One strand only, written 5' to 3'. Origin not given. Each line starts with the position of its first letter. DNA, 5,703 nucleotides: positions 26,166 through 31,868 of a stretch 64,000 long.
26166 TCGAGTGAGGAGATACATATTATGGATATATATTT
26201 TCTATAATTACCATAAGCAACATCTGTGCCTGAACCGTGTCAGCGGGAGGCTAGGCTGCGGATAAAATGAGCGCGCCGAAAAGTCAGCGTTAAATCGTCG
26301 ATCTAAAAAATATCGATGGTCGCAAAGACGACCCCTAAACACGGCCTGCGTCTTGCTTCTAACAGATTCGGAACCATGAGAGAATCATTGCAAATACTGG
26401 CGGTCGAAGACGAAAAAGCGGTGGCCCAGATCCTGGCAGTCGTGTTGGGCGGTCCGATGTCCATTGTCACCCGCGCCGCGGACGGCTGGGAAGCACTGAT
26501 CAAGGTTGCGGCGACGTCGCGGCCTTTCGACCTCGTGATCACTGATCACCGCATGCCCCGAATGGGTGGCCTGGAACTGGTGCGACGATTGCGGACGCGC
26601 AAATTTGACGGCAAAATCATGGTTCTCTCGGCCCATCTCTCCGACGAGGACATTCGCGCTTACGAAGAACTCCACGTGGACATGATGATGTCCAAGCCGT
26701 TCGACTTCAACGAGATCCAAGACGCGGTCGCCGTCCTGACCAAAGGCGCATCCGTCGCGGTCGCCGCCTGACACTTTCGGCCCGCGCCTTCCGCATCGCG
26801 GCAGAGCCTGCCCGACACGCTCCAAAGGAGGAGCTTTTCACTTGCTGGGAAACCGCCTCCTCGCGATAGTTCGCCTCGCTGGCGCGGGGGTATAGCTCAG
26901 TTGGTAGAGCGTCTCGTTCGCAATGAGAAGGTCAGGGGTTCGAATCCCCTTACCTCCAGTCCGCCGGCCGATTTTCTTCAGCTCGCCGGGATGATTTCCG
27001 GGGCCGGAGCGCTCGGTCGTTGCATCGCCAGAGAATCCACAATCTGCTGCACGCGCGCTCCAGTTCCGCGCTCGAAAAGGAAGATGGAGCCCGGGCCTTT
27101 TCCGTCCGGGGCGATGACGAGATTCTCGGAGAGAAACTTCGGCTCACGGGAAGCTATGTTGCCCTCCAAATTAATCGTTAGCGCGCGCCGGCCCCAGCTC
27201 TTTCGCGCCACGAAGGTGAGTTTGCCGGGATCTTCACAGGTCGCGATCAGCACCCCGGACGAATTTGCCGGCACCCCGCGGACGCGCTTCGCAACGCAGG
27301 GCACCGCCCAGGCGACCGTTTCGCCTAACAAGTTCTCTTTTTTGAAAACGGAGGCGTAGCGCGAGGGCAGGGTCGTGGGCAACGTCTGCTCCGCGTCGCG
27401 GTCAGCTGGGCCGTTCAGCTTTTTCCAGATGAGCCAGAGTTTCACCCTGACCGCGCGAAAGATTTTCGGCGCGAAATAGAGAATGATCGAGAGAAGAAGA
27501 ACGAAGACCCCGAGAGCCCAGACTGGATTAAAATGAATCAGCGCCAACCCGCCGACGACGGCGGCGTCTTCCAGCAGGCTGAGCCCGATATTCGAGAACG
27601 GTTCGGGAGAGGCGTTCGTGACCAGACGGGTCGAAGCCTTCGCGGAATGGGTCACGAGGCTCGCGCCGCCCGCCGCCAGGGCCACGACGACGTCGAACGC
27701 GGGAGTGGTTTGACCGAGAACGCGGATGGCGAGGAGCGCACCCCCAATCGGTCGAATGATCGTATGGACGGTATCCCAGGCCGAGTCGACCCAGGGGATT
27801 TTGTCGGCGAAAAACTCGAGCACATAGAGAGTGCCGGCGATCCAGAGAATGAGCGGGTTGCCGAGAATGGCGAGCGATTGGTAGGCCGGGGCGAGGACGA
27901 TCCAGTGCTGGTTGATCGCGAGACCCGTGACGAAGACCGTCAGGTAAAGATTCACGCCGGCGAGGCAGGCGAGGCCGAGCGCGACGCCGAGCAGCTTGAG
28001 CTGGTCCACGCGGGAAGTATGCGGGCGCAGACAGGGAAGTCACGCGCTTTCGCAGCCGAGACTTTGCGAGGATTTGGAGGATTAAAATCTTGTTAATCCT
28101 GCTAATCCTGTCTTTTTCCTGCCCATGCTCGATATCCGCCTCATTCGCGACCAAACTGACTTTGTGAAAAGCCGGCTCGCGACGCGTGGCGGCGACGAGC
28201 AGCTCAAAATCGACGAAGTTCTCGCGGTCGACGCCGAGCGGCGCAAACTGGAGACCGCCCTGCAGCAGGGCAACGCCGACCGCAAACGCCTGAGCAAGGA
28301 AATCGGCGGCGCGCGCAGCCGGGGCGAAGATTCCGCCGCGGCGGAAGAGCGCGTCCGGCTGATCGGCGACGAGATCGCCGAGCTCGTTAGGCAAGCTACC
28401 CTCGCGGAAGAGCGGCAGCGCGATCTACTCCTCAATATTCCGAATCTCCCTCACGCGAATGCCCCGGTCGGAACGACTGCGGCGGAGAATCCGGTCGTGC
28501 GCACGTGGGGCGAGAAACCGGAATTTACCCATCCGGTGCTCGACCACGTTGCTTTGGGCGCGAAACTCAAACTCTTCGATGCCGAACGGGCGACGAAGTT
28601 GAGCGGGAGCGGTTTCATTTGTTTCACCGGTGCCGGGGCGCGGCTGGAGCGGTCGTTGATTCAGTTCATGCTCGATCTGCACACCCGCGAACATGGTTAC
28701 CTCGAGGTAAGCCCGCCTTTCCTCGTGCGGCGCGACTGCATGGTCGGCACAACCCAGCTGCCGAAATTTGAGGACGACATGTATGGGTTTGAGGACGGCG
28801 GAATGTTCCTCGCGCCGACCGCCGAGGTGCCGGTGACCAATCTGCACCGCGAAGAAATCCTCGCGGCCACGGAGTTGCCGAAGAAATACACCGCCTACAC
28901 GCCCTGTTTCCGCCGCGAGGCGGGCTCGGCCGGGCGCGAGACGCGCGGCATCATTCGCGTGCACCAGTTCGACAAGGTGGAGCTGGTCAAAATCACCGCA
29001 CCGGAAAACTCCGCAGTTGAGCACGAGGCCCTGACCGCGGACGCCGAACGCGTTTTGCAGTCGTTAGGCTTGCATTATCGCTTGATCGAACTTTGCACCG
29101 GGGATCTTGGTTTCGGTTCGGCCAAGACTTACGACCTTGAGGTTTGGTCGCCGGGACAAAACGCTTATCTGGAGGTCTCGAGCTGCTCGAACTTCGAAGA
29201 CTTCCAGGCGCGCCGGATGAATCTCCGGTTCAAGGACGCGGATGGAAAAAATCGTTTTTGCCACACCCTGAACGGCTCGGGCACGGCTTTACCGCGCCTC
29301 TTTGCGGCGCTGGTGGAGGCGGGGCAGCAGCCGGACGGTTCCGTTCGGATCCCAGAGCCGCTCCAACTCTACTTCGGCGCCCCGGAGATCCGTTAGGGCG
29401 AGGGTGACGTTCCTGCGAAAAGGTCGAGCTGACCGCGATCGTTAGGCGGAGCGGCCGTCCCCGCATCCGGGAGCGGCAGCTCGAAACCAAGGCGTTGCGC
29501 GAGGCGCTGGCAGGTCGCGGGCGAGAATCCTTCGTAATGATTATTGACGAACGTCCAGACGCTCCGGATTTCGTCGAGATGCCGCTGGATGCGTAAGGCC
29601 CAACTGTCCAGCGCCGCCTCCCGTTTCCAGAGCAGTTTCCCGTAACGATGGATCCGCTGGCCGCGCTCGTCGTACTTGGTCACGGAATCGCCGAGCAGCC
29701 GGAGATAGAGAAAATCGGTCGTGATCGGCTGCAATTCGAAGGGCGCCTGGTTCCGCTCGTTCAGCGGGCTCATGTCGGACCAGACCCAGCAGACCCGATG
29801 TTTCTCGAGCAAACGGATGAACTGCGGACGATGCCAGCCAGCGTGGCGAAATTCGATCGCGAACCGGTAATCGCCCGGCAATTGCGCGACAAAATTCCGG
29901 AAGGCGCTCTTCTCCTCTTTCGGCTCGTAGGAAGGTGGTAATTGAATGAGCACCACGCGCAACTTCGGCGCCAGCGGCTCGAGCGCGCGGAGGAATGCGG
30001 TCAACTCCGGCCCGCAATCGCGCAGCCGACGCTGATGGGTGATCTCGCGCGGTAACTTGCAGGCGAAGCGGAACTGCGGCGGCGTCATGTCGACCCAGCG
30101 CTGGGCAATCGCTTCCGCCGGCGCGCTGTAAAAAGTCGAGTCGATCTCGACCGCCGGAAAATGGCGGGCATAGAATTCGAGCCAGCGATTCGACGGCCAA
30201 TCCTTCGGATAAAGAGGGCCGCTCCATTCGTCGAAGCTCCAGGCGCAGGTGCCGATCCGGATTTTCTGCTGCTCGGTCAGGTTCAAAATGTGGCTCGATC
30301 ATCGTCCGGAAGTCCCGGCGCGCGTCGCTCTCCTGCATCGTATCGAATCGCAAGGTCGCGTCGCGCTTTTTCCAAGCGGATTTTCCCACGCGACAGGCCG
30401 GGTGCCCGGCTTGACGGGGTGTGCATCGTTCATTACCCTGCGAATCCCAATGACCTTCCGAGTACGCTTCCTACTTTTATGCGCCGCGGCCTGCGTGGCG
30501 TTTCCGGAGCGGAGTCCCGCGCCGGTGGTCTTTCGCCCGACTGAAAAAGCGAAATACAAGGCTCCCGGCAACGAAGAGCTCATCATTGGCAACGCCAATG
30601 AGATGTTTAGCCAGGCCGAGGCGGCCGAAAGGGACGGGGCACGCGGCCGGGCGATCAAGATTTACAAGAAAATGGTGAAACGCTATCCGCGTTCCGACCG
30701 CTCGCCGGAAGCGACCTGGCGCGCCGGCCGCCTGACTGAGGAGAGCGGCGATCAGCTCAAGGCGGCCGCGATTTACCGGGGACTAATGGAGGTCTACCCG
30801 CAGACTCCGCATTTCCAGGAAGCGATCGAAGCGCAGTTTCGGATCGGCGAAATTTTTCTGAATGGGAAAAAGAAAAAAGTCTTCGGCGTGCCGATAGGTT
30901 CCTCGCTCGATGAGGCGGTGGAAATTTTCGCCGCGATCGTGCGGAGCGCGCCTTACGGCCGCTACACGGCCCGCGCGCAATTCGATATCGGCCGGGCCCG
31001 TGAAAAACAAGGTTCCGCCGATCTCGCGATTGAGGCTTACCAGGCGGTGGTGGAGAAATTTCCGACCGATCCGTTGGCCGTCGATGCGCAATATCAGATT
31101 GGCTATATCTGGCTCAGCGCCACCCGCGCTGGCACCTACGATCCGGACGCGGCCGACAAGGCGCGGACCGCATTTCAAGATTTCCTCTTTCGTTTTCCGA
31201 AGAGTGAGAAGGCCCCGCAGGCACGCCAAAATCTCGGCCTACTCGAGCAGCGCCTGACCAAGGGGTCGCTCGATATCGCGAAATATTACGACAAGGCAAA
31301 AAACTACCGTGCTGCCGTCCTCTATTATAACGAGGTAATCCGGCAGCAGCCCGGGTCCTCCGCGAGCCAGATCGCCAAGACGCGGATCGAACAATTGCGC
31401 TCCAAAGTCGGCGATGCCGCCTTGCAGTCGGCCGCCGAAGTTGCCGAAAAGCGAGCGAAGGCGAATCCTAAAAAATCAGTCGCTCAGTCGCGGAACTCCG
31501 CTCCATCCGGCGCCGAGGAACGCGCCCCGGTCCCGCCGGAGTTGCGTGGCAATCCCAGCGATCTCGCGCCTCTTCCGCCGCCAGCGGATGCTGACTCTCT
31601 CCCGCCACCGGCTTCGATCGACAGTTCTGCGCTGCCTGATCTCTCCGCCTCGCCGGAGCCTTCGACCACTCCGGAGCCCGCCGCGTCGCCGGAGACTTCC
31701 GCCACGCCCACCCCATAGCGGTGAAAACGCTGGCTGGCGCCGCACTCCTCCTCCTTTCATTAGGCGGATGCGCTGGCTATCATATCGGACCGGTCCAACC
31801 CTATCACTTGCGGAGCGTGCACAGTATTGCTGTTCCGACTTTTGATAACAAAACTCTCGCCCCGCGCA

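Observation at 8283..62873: Hyper-abundant, strand-neutral 8/9-mer (G)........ at about 1 copy per kb: a DNA-uptake-sequence-like genomic signal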

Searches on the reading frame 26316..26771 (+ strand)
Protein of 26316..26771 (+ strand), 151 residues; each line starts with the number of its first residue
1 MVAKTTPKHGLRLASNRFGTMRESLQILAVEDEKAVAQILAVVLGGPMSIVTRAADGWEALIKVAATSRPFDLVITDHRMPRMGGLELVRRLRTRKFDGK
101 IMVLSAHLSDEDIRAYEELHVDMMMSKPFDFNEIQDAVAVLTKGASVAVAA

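Call 12: search_protein_families(library=pfam, proteins=[window:26316-26771:+])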
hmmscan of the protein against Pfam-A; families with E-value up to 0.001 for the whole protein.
window:26316-26771:+ (151 aa): 1 family
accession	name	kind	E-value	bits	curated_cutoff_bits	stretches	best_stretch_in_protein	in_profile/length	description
PF00072.30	Response_reg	-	4.1e-21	75.7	30.2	1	27-138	1-110/111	Response regulator receiver domain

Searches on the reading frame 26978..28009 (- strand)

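Call 12: search_protein_families(library=pfam, proteins=[window:26978-28009:-])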
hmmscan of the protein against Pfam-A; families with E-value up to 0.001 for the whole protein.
window:26978-28009:- (343 aa): 1 family
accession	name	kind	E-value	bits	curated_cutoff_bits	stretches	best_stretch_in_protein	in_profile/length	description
PF13548.11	DUF4126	-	5.2e-46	157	27.5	1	8-180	2-173/175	Domain of unknown function (DUF4126)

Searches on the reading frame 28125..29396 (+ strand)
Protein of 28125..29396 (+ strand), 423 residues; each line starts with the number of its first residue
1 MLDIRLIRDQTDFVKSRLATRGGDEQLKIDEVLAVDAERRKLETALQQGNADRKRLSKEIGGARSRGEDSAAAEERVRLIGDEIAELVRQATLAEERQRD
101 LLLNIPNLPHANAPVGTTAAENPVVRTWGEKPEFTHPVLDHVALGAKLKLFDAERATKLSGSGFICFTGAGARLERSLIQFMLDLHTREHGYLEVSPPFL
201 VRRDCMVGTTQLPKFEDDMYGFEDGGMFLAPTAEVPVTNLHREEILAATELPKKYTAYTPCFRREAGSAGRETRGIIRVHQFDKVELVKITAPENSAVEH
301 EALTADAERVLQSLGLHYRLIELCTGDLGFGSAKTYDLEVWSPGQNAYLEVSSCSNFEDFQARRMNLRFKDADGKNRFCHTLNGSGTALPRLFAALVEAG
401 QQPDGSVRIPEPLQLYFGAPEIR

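Call 13: search_protein_families(library=pfam, proteins=[window:28125-29396:+])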
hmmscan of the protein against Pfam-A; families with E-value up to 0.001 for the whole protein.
window:28125-29396:+ (423 aa): 2 families
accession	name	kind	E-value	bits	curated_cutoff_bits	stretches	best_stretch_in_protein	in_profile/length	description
PF00587.30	tRNA-synt_2b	-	1.3e-40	139.8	29.3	1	227-398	11-177/179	tRNA synthetase class II core domain (G, H, P, S and T)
PF02403.27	Seryl_tRNA_N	-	2.9e-24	85.8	28.2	1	1-109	1-108/108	Seryl-tRNA synthetase N-terminal domain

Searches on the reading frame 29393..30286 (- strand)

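Call 13: search_protein_families(library=pfam, proteins=[window:29393-30286:-])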
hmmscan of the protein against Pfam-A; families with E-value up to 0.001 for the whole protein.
window:29393-30286:- (297 aa): 1 family
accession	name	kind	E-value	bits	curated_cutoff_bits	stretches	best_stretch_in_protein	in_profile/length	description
PF01904.24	DUF72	-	2e-63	214.8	25.3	1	26-264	1-216/217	Protein of unknown function DUF72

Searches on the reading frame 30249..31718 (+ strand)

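Call 13: search_protein_families(library=pfam, proteins=[window:30249-31718:+])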
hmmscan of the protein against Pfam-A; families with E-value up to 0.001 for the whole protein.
window:30249-31718:+ (489 aa): 11 families
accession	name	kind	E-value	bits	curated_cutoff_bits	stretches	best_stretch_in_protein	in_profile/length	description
PF13525.12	YfiO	-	2.9e-19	70.1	25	1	219-385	20-189/203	Outer membrane lipoprotein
PF13174.12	TPR_6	-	2.7e-18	65.7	26.3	1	243-273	2-32/33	Tetratricopeptide repeat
PF13428.12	TPR_14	-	1.2e-10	41.4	23.5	0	242-277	2-37/44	Tetratricopeptide repeat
PF13432.12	TPR_16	-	3.6e-10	40.5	32.7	2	220-275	13-65/65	Tetratricopeptide repeat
PF07719.23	TPR_2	-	2.9e-07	30.5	27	0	241-274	1-34/34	Tetratricopeptide repeat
PF00515.34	TPR_1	-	4.5e-06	26.7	27.8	0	241-274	1-34/34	Tetratricopeptide repeat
PF13424.12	TPR_12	-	6.6e-06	26.7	30.1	0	220-269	19-73/77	Tetratricopeptide repeat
PF13181.12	TPR_8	-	1.7e-05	25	25.7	0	241-269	1-29/34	Tetratricopeptide repeat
PF13512.12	TPR_18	-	5.1e-05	23.9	21.9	0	297-328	113-144/145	Tetratricopeptide repeat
PF14559.12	TPR_19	-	6.4e-05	23.6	25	0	220-279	7-63/68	Tetratricopeptide repeat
PF24575.1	TPR_Slam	-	0.0002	22.2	35.2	0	120-149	51-80/104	Surface lipoprotein assembly modifier, N-terminal TPR repeats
